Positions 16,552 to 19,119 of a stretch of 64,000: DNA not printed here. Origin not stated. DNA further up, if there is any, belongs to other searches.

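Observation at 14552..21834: uvrB appears co-transcribed with a NERD-like/tandem-pseudokinase membrane protein, a Crp-like regulator, a WD40 protein and a phosphodiester glycosidase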

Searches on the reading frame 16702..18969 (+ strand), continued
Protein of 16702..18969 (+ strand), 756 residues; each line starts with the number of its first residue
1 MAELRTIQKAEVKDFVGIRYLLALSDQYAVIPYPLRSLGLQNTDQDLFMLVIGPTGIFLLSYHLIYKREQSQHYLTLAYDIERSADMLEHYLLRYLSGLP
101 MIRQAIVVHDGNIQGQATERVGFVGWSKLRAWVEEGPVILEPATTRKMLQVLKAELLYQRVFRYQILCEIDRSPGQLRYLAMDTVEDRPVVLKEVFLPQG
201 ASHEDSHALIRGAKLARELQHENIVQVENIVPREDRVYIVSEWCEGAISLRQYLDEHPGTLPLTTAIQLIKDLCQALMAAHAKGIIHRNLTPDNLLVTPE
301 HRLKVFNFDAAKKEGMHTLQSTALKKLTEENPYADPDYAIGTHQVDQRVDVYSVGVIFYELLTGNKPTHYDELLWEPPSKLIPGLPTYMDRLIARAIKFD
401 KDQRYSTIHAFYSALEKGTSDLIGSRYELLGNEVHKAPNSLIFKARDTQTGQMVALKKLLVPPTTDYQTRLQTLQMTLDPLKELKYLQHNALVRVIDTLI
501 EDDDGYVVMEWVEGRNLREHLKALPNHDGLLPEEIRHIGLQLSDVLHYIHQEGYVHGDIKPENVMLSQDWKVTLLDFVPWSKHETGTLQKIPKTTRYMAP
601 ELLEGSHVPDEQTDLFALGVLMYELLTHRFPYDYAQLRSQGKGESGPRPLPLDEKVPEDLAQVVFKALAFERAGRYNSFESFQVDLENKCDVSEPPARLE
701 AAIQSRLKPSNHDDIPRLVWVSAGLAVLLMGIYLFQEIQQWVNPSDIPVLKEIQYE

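Call 13: find_encoding_contigs(protein=P0011, flank=8000, max_places=2)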
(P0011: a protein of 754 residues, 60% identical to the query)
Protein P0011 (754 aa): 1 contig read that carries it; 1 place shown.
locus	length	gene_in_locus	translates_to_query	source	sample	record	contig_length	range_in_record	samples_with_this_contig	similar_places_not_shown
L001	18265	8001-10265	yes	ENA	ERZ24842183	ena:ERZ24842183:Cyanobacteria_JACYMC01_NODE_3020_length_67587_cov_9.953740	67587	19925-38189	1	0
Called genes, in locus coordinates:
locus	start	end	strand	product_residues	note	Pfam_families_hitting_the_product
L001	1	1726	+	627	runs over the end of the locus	PF02310:B12-binding, PF04055:Radical_SAM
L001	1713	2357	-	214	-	PF00211:Guanylate_cyc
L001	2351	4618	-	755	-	PF11992:TgpA_N, PF01841:Transglut_core, PF13559:DUF4129 (weak)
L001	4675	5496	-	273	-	-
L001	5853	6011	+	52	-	PF02416:TatA_B_E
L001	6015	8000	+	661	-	PF04851:ResIII, PF17757:UvrB_inter, PF27431:UvrB_3rd, PF00271:Helicase_C, PF12344:UvrB, PF02151:UVR (weak)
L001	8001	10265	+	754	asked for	PF00069:Pkinase, PF07714:PK_Tyr_Ser-Thr, PF03109:ABC1 (faint), PF06293:Kdo (faint), PF01636:APH (faint), PF00069:Pkinase, PF07714:PK_Tyr_Ser-Thr, PF14531:Kinase-like (weak)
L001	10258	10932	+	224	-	PF00027:cNMP_binding, PF13545:HTH_Crp_2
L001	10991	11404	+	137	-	PF00460:Flg_bb_rod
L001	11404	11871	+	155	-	PF00460:Flg_bb_rod, PF06429:Flg_bbr_C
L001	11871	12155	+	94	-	PF02049:FliE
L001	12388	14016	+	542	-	PF01514:YscJ_FliF, PF08345:YscJ_FliF_C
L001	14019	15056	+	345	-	PF03448:MgtE_N (faint), PF14842:FliG_N, PF14841:FliG_M, PF14842:FliG_N (weak), PF01706:FliG_C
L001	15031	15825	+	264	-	PF06635:T3SS_SCTL, PF02108:FliH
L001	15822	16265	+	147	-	PF02623:FliW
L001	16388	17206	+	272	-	-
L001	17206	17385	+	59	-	-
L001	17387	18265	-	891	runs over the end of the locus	PF01751:Toprim, PF01131:Topoisom_bac, PF13368:Toprim_C_rpt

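Call 14: find_encoding_contigs(protein=P0003, flank=8000, max_places=2)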
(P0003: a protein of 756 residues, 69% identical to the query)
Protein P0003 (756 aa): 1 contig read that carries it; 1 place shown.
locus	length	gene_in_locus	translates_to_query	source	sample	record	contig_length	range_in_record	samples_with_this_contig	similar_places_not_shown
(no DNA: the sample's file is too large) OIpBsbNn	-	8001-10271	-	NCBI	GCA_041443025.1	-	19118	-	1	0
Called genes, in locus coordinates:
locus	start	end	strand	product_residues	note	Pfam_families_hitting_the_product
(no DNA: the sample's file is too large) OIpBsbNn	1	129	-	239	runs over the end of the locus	PF01738:DLH, PF08840:BAAT_C (faint)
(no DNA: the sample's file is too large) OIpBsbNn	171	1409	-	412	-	PF01547:SBP_bac_1, PF13416:SBP_bac_8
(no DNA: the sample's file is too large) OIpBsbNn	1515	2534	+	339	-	PF00291:PALP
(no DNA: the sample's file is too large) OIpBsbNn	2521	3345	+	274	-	PF00132:Hexapep (faint)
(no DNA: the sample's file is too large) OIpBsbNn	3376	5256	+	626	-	PF13414:TPR_11, PF13424:TPR_12 (weak), PF13428:TPR_14 (weak), PF13431:TPR_17 (weak), PF12895:ANAPC3 (weak), PF13432:TPR_16, PF14559:TPR_19, PF13844:Glyco_transf_41, +16 more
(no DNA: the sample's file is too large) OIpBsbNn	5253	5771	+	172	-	-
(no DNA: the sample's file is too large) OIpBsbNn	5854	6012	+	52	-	PF02416:TatA_B_E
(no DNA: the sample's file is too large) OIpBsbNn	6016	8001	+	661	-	PF04851:ResIII, PF17757:UvrB_inter, PF27431:UvrB_3rd, PF00271:Helicase_C, PF12344:UvrB, PF02151:UVR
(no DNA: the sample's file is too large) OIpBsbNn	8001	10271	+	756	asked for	PF01636:APH (faint), PF00069:Pkinase, PF07714:PK_Tyr_Ser-Thr, PF03109:ABC1 (faint), PF06293:Kdo (faint), PF00069:Pkinase, PF07714:PK_Tyr_Ser-Thr, PF14531:Kinase-like (weak)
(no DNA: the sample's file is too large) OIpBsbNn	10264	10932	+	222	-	PF00027:cNMP_binding, PF13545:HTH_Crp_2 (weak)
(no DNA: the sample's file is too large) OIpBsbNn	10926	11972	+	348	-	PF23381:Beta-prop_IFT122_1st (weak), PF24814:WD40_Prp19 (faint), PF25168:Beta-prop_WDR36-Utp21_2nd (faint), PF25174:Beta-prop_THOC3, PF25175:Beta-prop_WDR5 (faint), PF26550:Tricorn_2nd (faint), PF23414:Beta-prop_EML_2 (weak), PF00400:WD40 (faint)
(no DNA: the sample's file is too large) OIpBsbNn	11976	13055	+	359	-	PF09992:NAGPA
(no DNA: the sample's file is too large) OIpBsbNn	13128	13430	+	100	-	-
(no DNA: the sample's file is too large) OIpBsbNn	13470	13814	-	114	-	-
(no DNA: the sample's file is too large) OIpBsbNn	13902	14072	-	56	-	-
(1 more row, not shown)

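Call 15: find_encoding_contigs(protein=P0019, flank=8000, max_places=2)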
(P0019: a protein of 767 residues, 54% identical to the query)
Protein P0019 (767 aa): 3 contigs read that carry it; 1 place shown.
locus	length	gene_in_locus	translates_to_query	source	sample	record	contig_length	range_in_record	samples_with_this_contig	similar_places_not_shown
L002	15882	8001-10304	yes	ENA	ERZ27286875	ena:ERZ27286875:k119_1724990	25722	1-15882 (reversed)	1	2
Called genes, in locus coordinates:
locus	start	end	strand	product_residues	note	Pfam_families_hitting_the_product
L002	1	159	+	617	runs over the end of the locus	PF00456:Transketolase_N, PF13292:DXP_synthase_N (faint), PF00676:E1_dh, PF02779:Transket_pyr, PF02780:Transketolase_C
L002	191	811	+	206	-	PF13302:Acetyltransf_3, PF00583:Acetyltransf_1, PF13420:Acetyltransf_4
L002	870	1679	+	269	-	PF00561:Abhydrolase_1, PF12146:Hydrolase_4, PF12697:Abhydrolase_6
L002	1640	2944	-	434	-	PF12228:DUF3604 (faint), PF02811:PHP (weak)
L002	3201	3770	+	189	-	-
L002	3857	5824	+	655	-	PF00989:PAS, PF08448:PAS_4 (weak), PF13426:PAS_9, PF08447:PAS_3, PF00512:HisKA, PF02518:HATPase_c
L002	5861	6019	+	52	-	PF02416:TatA_B_E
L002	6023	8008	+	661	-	PF04851:ResIII, PF17757:UvrB_inter, PF27431:UvrB_3rd, PF00271:Helicase_C, PF12344:UvrB, PF02151:UVR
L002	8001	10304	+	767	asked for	PF01636:APH (faint), PF00069:Pkinase, PF07714:PK_Tyr_Ser-Thr, PF03109:ABC1 (faint), PF06293:Kdo (faint), PF14531:Kinase-like (faint), PF00069:Pkinase, PF07714:PK_Tyr_Ser-Thr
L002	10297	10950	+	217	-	PF00027:cNMP_binding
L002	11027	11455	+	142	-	PF00460:Flg_bb_rod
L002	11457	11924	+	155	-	PF00460:Flg_bb_rod, PF06429:Flg_bbr_C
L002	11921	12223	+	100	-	PF02049:FliE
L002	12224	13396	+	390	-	PF13439:Glyco_transf_4 (weak), PF20706:GT4-conflict, PF00534:Glycos_transf_1, PF13692:Glyco_trans_1_4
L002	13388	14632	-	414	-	-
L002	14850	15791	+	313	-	PF13620:CarboxypepD_reg, PF13715:CarbopepD_reg_2 (weak)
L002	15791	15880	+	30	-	?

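Call 16: find_encoding_contigs(protein=P0022, flank=8000, max_places=2)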
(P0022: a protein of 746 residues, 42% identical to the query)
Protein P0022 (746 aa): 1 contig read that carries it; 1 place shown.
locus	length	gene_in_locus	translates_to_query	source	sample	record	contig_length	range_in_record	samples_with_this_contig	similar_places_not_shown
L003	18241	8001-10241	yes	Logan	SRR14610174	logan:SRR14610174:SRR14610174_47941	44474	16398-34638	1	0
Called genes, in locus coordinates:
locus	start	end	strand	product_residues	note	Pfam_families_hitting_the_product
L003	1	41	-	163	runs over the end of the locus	PF09656:PGPGW (faint)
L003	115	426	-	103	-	-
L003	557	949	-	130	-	-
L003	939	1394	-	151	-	PF00515:TPR_1 (weak), PF07719:TPR_2 (weak), PF13371:TPR_9 (weak), PF13414:TPR_11, PF13431:TPR_17 (weak), PF13424:TPR_12 (weak), PF00515:TPR_1, PF07719:TPR_2 (weak), +6 more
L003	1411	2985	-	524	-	PF00171:Aldedh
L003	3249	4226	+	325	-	-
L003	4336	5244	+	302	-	-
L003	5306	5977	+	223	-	PF13640:2OG-FeII_Oxy_3 (weak)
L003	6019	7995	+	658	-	PF00270:DEAD (faint), PF04851:ResIII, PF17757:UvrB_inter, PF27431:UvrB_3rd, PF00271:Helicase_C, PF12344:UvrB, PF02151:UVR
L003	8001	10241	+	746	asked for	PF00069:Pkinase, PF07714:PK_Tyr_Ser-Thr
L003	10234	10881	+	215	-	PF00027:cNMP_binding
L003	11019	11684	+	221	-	-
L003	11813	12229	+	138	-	PF00460:Flg_bb_rod (weak), PF06429:Flg_bbr_C (weak)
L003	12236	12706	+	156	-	PF00460:Flg_bb_rod, PF06429:Flg_bbr_C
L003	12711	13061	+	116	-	PF02049:FliE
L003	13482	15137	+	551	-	PF01514:YscJ_FliF, PF08345:YscJ_FliF_C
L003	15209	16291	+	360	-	PF03448:MgtE_N (faint), PF14841:FliG_M (weak), PF14842:FliG_N, PF14841:FliG_M, PF14842:FliG_N (weak), PF01706:FliG_C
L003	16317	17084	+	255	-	PF06635:T3SS_SCTL (weak), PF02108:FliH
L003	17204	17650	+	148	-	PF02623:FliW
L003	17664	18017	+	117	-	PF02599:CsrA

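Call 17: find_encoding_contigs(protein=P0029, flank=8000, max_places=2)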
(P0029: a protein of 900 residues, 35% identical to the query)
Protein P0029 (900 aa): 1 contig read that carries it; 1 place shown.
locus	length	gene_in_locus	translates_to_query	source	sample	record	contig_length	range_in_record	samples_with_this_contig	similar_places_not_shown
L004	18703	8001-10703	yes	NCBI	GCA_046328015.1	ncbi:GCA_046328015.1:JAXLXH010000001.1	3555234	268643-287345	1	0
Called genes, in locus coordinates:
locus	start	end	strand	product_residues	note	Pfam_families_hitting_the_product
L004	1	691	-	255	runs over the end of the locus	PF13489:Methyltransf_23, PF07021:MetW, PF13649:Methyltransf_25, PF13847:Methyltransf_31, PF08241:Methyltransf_11, PF08242:Methyltransf_12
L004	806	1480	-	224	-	-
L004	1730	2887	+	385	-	-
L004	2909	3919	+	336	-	PF00581:Rhodanese, PF26341:AAA_SelU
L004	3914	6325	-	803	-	PF02518:HATPase_c, PF13589:HATPase_c_3 (weak)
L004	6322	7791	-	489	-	PF00590:TP_methylase, PF03819:MazG, PF01503:PRA-PH (weak), PF03819:MazG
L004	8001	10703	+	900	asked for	PF00069:Pkinase, PF07714:PK_Tyr_Ser-Thr, PF06293:Kdo (faint), PF01636:APH (faint), PF14531:Kinase-like (faint), PF00069:Pkinase, PF07714:PK_Tyr_Ser-Thr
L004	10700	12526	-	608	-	PF12895:ANAPC3 (faint), PF13174:TPR_6 (faint), PF13181:TPR_8 (faint), PF13414:TPR_11 (faint), PF13424:TPR_12 (faint), PF13428:TPR_14 (faint), PF00515:TPR_1 (weak), PF07719:TPR_2 (weak), +3 more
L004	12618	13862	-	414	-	-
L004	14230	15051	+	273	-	PF23023:Anti-Pycsar_Apyc1, PF00753:Lactamase_B, PF12706:Lactamase_B_2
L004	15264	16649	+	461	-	-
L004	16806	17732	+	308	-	-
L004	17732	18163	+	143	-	-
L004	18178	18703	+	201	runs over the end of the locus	-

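Call 19: search_protein_families(library=padloc, proteins=[window:16702-18969:+], max_evalue=0.01)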
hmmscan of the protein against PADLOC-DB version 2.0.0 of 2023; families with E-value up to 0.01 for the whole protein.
window:16702-18969:+ (756 aa): 36 families (the best 25 are shown)
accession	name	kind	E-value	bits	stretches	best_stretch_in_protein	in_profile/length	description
PDLC04042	PD-T4-6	-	2.1e-85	284.9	2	179-417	26-271/292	-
PDLC04138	mad6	-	3.7e-84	281.8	2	414-688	40-312/659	mads_6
PDLC04053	PD-T4-6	-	2e-83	278.4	2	163-419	10-272/311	-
PDLC04060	PD-T4-6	-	3.8e-78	261.5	2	422-688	5-268/486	-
PDLC04047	PD-T4-6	-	3.3e-75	251.2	2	437-693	21-276/327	-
PDLC04061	PD-T4-6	-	3.5e-68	229.3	2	441-690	31-284/510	-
PDLC04057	PD-T4-6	-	5e-68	228.1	2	163-417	9-269/443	-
PDLC04048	PD-T4-6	-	3.4e-67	225.3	2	163-371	11-215/354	-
PDLC04054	PD-T4-6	-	4e-67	225.1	2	164-416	12-271/347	-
PDLC04043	PD-T4-6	-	2.6e-64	215.9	2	176-417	29-276/452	-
PDLC04041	PD-T4-6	-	1.7e-61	206.8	2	178-418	44-293/443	-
PDLC04052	PD-T4-6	-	1.7e-55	187.1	2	420-697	4-284/496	-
PDLC03920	MkoA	-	1.9e-54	183.4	2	421-681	5-269/1112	-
PDLC01088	C3a189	-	1.3e-53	180.8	2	442-682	13-254/840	kinase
PDLC04064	PD-T4-6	-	8.6e-53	177.6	2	156-416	14-278/369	-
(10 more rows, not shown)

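Call 25: find_related_loci(query=A1, collection=genome_contigs, flank=10000)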
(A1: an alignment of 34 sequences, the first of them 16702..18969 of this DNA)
Query A1 (756 aa) in genome_contigs; peptide patterns used: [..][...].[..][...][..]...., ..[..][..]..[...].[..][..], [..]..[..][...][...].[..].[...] (x = any residue, [..] = any of these).
599 stretches matched a pattern (row limit reached: there are more); 568 encode a relative of the query (tblastn E <= 1e-3); the best 80 are kept; 80 distinct loci.
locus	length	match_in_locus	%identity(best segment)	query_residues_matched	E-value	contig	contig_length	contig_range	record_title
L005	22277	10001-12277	97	1-756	0e+0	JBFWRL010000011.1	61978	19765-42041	MAG: Candidatus Sericytochromatia bacterium isolate CA_2019_TPBF_205 NODE_3505_length_61978_cov_4.595641_TPBF, whole gen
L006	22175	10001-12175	35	1-718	5e-123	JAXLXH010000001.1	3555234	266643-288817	MAG: Candidatus Sericytochromatia bacterium isolate STL-CYA2 C3.87.fa-1, whole genome shotgun sequence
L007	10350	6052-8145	35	1-688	2e-120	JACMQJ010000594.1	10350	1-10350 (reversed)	MAG: Candidatus Sericytochromatia bacterium isolate LF-bin-423 FL-bin-423-contig-k141_1763554, whole genome shotgun sequ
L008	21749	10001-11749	36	140-735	2e-94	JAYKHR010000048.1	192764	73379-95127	MAG: Candidatus Sericytochromatia bacterium isolate 241672 NODE_9573463, whole genome shotgun sequence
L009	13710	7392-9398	34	1-632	3e-93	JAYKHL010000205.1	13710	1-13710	MAG: Candidatus Sericytochromatia bacterium isolate 1783137 NODE_49709420, whole genome shotgun sequence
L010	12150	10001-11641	34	164-687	6e-77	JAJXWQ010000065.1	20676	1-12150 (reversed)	MAG: bacterium isolate BP5.bin90 NODE_4221_length_20676_cov_1.737505, whole genome shotgun sequence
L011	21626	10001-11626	29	163-678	5e-49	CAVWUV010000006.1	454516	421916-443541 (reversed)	MAG: uncultured Acidobacteriaceae bacterium isolate MFD09603.bin.3.217 genome assembly, contig: contig_19052, whole geno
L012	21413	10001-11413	27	220-682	3e-34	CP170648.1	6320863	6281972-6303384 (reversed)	MAG: Stenomitos frigidus ULC029 chromosome, complete genome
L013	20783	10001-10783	33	157-686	4e-32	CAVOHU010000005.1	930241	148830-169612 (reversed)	MAG: uncultured Acidobacteriota bacterium isolate MFD10007.bin.1.132 genome assembly, contig: contig_21612, whole genome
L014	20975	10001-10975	31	118-633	4e-32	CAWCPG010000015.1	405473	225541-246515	MAG: uncultured Actinomycetota bacterium isolate MFD09368.bin.3.407 genome assembly, contig: contig_13585, whole genome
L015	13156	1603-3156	26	213-686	2e-30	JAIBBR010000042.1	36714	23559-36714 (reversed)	MAG: Myxococcaceae bacterium isolate SSF57 NODE_20774_length_36714_cov_10.104846, whole genome shotgun sequence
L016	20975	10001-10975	32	155-687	3e-30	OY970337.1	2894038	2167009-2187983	MAG: uncultured Actinomycetes bacterium isolate MFD07639.bin.2.3 genome assembly, chromosome: 1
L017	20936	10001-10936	31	140-633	3e-29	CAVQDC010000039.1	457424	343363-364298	MAG: uncultured Actinomycetota bacterium isolate MFD02581.bin.1.182 genome assembly, contig: contig_9435, whole genome s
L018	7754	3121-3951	32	141-632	1e-28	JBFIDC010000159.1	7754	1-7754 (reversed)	MAG: Nocardioides sp. isolate Mix_sand11.2021.09.D.34 k141_1338252_length_7754_cov_12.0000, whole genome shotgun sequenc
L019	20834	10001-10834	33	163-633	1e-28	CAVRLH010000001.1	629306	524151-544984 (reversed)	MAG: uncultured Actinomycetota bacterium isolate MFD01275.bin.2.29 genome assembly, contig: contig_10278, whole genome s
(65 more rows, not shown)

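Call 27: find_related_loci(query=A2, collection=metagenome_contigs, flank=10000)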
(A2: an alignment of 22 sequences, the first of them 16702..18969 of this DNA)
Query A2 (756 aa) in metagenome_contigs; peptide patterns used: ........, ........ (x = any residue, [..] = any of these).
600 stretches matched a pattern (row limit reached: there are more); 539 encode a relative of the query (tblastn E <= 1e-3); the best 80 are kept; 80 distinct loci.
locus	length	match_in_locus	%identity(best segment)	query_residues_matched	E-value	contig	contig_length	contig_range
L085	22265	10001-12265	83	1-756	0e+0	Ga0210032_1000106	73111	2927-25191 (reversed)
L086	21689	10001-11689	28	163-699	3e-50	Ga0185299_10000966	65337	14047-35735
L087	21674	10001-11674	28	163-697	6e-50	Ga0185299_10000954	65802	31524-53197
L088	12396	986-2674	28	163-699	4e-50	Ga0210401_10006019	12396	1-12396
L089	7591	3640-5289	28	163-696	9e-50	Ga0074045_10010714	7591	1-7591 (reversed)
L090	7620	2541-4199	27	163-687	7e-47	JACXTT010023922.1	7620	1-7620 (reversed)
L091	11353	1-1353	28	137-695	6e-47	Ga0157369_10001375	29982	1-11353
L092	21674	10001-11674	27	215-709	3e-35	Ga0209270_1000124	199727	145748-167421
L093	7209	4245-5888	28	221-690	4e-35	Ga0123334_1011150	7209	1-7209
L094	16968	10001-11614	28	136-682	9e-35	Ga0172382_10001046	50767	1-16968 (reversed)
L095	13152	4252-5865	28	136-702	4e-34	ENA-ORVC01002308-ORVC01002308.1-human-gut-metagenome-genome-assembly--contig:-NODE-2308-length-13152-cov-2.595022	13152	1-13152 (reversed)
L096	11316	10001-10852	33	142-689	1e-33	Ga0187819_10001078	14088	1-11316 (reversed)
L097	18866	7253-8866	27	136-682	6e-34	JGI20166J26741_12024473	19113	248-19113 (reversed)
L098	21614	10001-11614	28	221-682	1e-33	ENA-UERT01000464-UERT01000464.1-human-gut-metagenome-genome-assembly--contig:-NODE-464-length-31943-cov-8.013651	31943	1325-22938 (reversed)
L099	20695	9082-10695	28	136-702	2e-33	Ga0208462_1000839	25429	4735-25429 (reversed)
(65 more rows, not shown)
